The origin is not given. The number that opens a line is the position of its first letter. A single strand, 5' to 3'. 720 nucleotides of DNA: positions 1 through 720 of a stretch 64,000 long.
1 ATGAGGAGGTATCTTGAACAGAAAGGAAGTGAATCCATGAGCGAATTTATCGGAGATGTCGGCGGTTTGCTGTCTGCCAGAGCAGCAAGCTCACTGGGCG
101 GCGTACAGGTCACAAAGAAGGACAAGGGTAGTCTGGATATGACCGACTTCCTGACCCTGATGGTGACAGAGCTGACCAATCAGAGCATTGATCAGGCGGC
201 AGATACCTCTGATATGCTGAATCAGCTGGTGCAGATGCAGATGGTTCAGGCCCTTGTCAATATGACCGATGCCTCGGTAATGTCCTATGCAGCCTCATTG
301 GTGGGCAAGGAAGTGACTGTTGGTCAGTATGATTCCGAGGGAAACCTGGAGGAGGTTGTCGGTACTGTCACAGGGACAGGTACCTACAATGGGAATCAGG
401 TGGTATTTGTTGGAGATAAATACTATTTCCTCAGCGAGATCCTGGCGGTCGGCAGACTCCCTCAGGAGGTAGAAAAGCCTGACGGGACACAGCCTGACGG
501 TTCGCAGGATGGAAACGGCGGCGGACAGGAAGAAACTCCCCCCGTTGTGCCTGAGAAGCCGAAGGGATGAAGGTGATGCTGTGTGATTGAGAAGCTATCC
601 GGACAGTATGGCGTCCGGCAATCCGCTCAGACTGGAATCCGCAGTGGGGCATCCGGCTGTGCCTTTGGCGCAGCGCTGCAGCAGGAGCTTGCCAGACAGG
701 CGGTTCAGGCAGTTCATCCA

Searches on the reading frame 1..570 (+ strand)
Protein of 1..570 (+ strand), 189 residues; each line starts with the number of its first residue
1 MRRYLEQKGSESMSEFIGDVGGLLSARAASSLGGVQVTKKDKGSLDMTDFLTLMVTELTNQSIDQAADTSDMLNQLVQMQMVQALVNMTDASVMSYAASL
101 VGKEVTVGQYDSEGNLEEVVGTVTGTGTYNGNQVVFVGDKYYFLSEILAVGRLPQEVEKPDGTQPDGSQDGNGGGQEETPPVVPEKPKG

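Call 41: search_protein_families(library=pfam, proteins=[window:1-570:+], max_evalue=0.001)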
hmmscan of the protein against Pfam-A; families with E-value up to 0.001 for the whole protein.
window:1-570:+ (189 aa): 1 family
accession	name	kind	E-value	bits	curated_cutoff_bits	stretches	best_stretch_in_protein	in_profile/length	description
PF03963.19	FlgD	-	4.8e-09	36.7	27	1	30-90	11-71/75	Flagellar hook capping protein - N-terminal region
